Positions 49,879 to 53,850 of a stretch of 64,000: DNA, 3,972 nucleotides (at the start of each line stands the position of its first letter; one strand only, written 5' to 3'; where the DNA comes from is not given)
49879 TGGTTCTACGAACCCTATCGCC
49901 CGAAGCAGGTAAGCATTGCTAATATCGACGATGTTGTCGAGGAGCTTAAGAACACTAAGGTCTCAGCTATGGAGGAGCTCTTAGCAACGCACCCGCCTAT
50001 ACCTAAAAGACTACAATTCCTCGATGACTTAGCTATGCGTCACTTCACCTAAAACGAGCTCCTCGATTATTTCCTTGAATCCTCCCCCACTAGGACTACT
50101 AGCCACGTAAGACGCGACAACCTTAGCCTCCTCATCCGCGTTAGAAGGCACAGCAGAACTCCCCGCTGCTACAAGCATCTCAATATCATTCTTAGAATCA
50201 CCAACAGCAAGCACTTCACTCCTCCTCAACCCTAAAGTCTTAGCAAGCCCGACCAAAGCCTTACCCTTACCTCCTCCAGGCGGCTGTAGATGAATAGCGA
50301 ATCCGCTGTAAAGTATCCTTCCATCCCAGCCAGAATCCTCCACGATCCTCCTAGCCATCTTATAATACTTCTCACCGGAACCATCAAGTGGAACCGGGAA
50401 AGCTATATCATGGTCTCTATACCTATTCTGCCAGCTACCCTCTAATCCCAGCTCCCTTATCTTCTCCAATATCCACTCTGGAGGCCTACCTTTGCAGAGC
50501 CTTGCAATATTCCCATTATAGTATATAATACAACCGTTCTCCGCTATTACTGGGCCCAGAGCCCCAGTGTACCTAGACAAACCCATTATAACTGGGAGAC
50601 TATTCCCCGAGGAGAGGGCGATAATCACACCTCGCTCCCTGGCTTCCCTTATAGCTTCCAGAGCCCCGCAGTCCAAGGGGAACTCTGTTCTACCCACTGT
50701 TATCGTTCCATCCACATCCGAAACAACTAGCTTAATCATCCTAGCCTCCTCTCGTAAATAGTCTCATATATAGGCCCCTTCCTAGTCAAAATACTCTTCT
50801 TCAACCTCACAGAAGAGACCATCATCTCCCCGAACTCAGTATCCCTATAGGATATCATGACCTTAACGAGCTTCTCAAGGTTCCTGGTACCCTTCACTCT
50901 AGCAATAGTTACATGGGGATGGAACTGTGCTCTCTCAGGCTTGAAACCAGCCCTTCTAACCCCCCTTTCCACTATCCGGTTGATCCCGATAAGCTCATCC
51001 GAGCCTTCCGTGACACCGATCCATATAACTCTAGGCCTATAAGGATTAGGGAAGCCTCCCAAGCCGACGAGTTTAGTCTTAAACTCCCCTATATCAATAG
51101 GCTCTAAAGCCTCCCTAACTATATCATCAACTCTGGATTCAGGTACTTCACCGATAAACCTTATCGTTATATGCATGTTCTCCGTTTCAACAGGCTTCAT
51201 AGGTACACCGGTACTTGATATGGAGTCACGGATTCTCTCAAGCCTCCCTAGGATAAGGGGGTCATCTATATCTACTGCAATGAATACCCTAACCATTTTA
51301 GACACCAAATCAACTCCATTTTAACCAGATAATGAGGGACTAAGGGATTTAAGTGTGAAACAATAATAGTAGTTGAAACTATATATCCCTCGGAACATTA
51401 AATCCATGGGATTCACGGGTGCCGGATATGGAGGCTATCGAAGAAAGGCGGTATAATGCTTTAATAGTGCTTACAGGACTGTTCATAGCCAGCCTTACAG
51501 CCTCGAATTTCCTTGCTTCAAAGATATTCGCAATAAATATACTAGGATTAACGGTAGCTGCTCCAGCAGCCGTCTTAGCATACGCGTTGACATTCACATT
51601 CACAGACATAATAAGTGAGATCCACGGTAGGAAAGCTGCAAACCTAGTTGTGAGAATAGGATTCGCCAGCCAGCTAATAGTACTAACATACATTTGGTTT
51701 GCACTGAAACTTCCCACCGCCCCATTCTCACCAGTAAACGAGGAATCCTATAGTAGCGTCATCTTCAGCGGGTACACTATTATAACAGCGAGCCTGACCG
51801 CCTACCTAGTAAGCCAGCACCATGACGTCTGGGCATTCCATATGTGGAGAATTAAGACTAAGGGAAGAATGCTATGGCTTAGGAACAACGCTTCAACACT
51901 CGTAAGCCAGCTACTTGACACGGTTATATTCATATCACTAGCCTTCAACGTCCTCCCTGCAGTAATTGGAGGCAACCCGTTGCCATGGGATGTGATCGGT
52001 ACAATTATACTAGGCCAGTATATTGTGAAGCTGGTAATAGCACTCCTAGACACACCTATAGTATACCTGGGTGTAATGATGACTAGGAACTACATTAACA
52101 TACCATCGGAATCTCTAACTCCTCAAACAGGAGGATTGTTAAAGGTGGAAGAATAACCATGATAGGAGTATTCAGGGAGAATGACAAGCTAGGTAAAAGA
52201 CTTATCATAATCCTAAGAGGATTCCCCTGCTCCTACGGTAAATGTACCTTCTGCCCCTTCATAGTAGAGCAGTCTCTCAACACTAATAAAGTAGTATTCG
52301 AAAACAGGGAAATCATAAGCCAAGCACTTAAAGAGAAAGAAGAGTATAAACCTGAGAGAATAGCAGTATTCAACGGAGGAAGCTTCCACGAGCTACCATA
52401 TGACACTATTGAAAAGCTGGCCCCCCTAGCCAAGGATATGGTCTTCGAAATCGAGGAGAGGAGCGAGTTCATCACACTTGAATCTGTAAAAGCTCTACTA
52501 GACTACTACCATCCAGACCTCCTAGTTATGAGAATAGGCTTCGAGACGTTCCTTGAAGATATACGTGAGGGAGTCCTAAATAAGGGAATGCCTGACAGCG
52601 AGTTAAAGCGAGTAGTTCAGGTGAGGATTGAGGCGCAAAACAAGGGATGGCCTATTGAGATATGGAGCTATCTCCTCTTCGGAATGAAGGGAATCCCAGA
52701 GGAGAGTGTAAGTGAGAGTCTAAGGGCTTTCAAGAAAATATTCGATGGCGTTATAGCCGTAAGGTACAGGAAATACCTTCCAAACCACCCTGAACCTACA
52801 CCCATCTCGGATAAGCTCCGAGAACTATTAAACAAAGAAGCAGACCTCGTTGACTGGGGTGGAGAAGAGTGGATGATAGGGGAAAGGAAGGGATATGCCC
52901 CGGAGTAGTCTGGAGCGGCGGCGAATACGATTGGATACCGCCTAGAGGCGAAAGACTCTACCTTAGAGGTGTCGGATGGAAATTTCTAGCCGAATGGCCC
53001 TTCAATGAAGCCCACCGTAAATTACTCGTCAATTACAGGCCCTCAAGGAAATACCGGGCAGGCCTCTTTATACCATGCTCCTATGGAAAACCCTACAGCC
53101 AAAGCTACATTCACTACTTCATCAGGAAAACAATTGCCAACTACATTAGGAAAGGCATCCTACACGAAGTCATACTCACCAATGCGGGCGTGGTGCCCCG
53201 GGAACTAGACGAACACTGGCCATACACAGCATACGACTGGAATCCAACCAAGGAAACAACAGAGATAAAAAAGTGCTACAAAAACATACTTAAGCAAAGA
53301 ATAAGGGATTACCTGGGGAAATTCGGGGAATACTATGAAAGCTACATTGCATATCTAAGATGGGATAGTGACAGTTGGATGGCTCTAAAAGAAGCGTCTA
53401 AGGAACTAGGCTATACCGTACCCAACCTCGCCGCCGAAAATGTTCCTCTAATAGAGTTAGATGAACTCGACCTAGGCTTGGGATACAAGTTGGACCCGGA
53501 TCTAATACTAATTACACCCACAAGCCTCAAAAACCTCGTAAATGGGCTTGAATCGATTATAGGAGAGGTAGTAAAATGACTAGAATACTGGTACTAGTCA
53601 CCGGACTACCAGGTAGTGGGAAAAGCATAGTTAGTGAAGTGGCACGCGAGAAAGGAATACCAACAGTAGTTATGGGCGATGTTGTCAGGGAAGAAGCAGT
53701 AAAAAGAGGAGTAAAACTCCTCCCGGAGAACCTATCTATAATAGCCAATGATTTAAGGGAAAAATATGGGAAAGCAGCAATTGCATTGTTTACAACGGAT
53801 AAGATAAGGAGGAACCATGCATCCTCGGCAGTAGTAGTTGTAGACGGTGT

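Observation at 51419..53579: Compact archaeosine module: preQ0 transporter + RaSEA-like radical-SAM protein + mini-ArcS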

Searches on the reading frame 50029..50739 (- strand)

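Call 3: search_protein_families(library=pfam, proteins=[window:50029-50739:-], max_evalue=0.1)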
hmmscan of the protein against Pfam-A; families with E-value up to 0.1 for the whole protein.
window:50029-50739:- (236 aa): 6 families
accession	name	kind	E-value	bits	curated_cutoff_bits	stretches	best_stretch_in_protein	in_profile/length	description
PF08282.18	Hydrolase_3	-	8.8e-25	88.3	20.9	2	145-221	175-251/255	haloacid dehalogenase-like hydrolase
PF00702.32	Hydrolase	-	9.4e-12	46.2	26.4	1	126-193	125-191/191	haloacid dehalogenase-like hydrolase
PF05116.19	S6PP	-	3.7e-10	40.2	20.3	1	4-204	4-212/247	Sucrose-6F-phosphate phosphohydrolase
PF12710.13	HAD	-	2.5e-07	31.7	27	1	143-189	138-188/189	haloacid dehalogenase-like hydrolase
PF13419.12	HAD_2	-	0.025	15.1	23.8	1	165-193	144-172/178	Haloacid dehalogenase-like hydrolase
PF13242.12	Hydrolase_like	-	0.033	14.5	22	1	165-196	13-45/75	HAD-hyrolase-like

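Call 4: search_protein_families(library=ncbifam, proteins=[window:50029-50739:-], max_evalue=0.1)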
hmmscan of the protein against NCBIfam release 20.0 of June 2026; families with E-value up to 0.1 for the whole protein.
window:50029-50739:- (236 aa): 35 families (the best 25 are shown)
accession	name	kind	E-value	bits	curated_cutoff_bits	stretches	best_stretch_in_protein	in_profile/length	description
NF002245.0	PRK01158.1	equivalog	2.1e-45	154.9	198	1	1-229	2-229/233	phosphoglycolate phosphatase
TIGR01487.1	Pglycolate_arch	equivalog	4.7e-43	147.5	122.75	1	2-224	1-214/215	phosphoglycolate phosphatase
TIGR01482.1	SPP-subfamily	subfamily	3.7e-30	105.2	107.15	1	5-225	1-217/225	sucrose-phosphate phosphatase subfamily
TIGR00099.1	Cof-subfamily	subfamily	8.8e-23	81.2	137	2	147-223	178-254/256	Cof-type HAD-IIB family hydrolase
NF007806.0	PRK10513.1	equivalog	1.1e-18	67.6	273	2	157-230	196-269/270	sugar-phosphatase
TIGR01484.1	HAD-SF-IIB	subfamily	1.3e-16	61.3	41.8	2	148-195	171-218/221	HAD-IIB family hydrolase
NF045966.1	YcsE_rel_Pase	equivalog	1.9e-15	57.1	220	2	149-227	183-261/265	YcsE-related riboflavin metabolism phosphatase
TIGR01486.1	HAD-SF-IIB-MPGP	subfamily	1.7e-12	47.2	164.75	2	150-228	170-256/257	mannosyl-3-phosphoglycerate phosphatase family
NF007821.0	PRK10530.1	equivalog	2.2e-10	40.2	274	1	153-229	195-271/272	pyridoxal phosphatase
TIGR02463.1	MPGP_rel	hypoth_equivalog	1.8e-09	37.7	282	2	97-192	118-209/216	mannosyl-3-phosphoglycerate phosphatase-related protein YedP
NF011705.0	PRK15126.1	equivalog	2.9e-09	36.6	336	1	142-201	172-232/272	HMP-PP phosphatase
NF001217.0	PRK00192.1-4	equivalog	8.3e-09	35.4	373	1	149-209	174-234/265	mannosyl-3-phosphoglycerate phosphatase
TIGR01485.1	SPP_plant-cyano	equivalog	2.2e-08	34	183.65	1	4-204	3-215/249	sucrose-phosphate phosphatase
NF058599.1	KDN-9-PPhBT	equivalog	6.7e-08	32.9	180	1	163-229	83-150/152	3-deoxy-D-glycero-D-galacto-nonulopyranosonate 9-phosphatase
TIGR02461.1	osmo_MPG_phos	equivalog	4.2e-07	30.3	244.35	2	6-74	3-68/227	mannosyl-3-phosphoglycerate phosphatase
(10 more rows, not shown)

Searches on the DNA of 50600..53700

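Call 65: search_rna_families(source=window, start=50600, end=53700, threshold=evalue, max_evalue=1)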
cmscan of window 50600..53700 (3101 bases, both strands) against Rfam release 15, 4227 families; matches with E-value up to 1: 1.
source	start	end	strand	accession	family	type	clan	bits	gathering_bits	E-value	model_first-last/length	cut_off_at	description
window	50920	51011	+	RF01876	MIAT_exon5_2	Gene; lncRNA;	-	19.7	75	0.23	1-83/83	no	Myocardial infarction associated transcript exon 5 conserved region 2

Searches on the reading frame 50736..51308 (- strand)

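Call 3: search_protein_families(library=pfam, proteins=[window:50736-51308:-], max_evalue=0.1)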
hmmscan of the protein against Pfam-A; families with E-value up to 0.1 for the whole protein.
window:50736-51308:- (190 aa): 3 families
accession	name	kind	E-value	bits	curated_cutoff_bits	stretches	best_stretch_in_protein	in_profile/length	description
PF02834.22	LigT_PEase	-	3.4e-26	91.7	23.3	2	21-96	9-87/87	LigT like Phosphoesterase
PF13563.12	2_5_RNA_ligase2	-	8.6e-13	49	27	1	38-169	19-145/152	2'-5' RNA ligase superfamily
PF10469.15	AKAP7_NLS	-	1.6e-09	38.4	24.4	1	9-184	4-203/208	AKAP7 2'5' RNA ligase-like domain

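Call 4: search_protein_families(library=ncbifam, proteins=[window:50736-51308:-], max_evalue=0.1)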
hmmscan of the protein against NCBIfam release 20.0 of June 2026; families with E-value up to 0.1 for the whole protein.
window:50736-51308:- (190 aa): 2 families
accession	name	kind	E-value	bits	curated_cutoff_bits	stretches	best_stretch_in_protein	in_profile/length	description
TIGR02258.1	2_5_ligase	equivalog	4.2e-43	147.3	65.7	1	6-187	1-178/180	RNA 2',3'-cyclic phosphodiesterase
NF011704.0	PRK15124.1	equivalog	2.5e-11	43.9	184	1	7-138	6-131/176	RNA 2',3'-cyclic phosphodiesterase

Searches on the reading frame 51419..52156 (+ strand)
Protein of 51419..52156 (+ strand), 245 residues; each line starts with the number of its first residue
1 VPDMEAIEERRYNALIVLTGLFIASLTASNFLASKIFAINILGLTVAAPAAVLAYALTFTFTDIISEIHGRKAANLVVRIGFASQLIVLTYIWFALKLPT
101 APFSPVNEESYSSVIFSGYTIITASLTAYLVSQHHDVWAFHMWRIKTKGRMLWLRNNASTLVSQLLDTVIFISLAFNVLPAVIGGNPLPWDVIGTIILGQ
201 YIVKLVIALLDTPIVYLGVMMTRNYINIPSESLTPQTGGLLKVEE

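Call 3: search_protein_families(library=pfam, proteins=[window:51419-52156:+], max_evalue=0.1)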
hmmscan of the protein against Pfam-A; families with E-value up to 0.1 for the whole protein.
window:51419-52156:+ (245 aa): 1 family
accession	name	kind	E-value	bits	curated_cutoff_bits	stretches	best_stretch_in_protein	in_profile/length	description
PF02592.20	Vut_1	-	2.2e-50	171.4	27.2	1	49-217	1-151/152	Putative vitamin uptake transporter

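Call 4: search_protein_families(library=ncbifam, proteins=[window:51419-52156:+], max_evalue=0.1)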
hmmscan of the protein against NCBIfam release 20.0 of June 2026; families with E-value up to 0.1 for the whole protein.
window:51419-52156:+ (245 aa): 2 families
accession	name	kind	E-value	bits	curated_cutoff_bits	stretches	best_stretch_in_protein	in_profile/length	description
TIGR00697.1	TIGR00697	equivalog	1.2e-49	168.8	50.95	1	16-224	4-200/201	queuosine precursor transporter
NF008406.0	PRK11212.1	equivalog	9.2e-13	48.2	252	1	8-220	6-201/221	7-cyano-7-deazaguanine/7-aminomethyl-7-deazaguanine transporter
